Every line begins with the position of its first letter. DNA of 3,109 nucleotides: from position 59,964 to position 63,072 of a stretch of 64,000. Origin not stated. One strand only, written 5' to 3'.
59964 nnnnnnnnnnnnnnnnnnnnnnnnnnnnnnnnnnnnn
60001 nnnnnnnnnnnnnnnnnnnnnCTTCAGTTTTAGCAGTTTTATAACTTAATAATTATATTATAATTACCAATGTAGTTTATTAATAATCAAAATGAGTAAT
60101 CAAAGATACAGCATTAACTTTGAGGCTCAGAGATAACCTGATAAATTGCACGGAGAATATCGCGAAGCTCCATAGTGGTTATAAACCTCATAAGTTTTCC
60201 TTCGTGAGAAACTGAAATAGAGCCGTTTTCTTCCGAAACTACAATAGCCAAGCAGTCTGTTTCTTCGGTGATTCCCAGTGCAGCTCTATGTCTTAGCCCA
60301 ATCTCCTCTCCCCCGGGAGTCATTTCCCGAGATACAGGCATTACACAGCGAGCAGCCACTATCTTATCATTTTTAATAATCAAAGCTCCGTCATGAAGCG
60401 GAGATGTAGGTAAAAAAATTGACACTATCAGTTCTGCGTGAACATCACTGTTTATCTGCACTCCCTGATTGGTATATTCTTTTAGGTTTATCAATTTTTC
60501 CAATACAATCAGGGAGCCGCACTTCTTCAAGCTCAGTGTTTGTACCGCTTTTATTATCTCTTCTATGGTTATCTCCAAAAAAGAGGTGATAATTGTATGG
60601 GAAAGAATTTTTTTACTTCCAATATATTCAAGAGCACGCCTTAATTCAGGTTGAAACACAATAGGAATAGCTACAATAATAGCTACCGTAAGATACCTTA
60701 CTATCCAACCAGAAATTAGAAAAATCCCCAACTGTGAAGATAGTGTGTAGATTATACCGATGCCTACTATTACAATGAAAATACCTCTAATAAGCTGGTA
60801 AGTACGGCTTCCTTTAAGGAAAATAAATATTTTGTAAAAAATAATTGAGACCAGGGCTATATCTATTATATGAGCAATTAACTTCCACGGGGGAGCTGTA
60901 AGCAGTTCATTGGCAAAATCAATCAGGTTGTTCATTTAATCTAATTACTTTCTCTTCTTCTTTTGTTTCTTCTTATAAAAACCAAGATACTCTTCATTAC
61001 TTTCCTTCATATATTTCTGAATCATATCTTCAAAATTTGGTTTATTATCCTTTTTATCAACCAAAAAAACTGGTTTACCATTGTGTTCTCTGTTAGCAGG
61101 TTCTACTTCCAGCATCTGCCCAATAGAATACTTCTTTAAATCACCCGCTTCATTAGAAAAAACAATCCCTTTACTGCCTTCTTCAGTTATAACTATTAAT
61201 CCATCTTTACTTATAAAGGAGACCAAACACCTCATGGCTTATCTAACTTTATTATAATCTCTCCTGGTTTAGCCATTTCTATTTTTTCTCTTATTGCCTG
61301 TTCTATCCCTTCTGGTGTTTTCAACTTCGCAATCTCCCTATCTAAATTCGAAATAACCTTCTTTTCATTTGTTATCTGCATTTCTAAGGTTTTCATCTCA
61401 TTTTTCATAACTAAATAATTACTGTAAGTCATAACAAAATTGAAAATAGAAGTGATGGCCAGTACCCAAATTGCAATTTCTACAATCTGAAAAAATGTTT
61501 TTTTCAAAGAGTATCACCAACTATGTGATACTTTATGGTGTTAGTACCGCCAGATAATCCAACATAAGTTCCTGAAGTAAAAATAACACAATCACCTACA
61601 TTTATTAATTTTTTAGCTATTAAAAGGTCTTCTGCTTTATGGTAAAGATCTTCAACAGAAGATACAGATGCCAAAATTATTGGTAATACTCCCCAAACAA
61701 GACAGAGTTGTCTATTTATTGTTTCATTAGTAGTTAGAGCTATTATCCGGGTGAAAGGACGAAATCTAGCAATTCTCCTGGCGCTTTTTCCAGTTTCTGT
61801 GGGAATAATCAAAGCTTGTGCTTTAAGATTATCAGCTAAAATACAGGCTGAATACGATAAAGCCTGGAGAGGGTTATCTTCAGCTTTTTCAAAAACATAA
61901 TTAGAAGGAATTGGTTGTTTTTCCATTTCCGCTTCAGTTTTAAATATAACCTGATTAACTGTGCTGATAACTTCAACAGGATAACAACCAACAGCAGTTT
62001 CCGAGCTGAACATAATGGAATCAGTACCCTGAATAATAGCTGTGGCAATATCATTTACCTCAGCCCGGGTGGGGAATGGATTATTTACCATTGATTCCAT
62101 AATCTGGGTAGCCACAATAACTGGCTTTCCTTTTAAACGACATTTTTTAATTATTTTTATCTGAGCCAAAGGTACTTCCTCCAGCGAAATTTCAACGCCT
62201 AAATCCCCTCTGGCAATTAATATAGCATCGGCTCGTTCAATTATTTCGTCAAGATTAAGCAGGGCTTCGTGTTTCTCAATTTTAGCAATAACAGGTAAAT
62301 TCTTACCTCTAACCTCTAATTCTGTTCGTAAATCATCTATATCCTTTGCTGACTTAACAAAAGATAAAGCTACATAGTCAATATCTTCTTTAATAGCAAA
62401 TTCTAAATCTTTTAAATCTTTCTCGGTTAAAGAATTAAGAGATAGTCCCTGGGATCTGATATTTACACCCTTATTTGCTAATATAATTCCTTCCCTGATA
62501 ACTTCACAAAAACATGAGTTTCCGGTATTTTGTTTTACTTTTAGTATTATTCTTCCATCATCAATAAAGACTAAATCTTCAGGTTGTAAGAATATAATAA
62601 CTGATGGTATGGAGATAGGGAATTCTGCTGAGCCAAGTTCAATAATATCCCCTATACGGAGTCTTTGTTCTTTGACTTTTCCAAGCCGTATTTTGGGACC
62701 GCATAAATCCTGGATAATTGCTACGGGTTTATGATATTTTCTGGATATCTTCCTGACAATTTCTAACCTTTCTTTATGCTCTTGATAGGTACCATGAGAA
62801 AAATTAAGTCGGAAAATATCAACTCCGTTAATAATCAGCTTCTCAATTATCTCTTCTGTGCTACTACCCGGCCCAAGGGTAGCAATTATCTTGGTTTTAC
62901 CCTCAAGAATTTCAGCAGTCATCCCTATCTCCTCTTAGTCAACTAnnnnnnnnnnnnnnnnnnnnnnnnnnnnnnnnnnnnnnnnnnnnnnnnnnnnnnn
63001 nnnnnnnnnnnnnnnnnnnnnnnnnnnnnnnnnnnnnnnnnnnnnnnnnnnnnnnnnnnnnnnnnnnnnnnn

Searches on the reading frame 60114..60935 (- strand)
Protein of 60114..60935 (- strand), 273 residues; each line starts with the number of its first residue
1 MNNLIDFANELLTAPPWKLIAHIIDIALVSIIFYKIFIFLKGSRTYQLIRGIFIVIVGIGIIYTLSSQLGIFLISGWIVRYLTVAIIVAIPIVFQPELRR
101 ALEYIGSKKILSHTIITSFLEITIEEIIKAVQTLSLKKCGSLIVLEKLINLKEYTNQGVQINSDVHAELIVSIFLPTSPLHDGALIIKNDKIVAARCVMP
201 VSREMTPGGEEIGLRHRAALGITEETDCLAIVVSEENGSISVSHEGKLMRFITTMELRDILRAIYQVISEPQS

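Call 46: search_protein_families(library=pfam, proteins=[window:60114-60935:-])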
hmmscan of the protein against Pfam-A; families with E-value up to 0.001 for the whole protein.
window:60114-60935:- (273 aa): 2 families
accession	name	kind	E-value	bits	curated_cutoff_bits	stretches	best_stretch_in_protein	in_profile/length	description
PF02457.21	DAC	-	1.2e-39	135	27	1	129-248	2-119/119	DisA bacterial checkpoint controller nucleotide-binding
PF19293.4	CdaA_N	-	0.00049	20.6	23.8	1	20-97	7-80/81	CdaA N-terminal transmembrane domain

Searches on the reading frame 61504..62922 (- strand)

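Call 46: search_protein_families(library=pfam, proteins=[window:61504-62922:-])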
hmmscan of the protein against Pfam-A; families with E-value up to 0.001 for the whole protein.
window:61504-62922:- (472 aa): 3 families
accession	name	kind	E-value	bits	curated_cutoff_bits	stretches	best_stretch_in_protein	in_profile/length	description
PF00224.27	PK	-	2.5e-99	332.9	30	1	9-318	3-327/328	Pyruvate kinase, barrel domain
PF02887.21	PK_C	-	3.9e-30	104.7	28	1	354-464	2-112/114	Pyruvate kinase, alpha/beta domain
PF03328.21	HpcH_HpaI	-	2.1e-05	24.4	25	1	170-248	74-161/221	HpcH/HpaI aldolase/citrate lyase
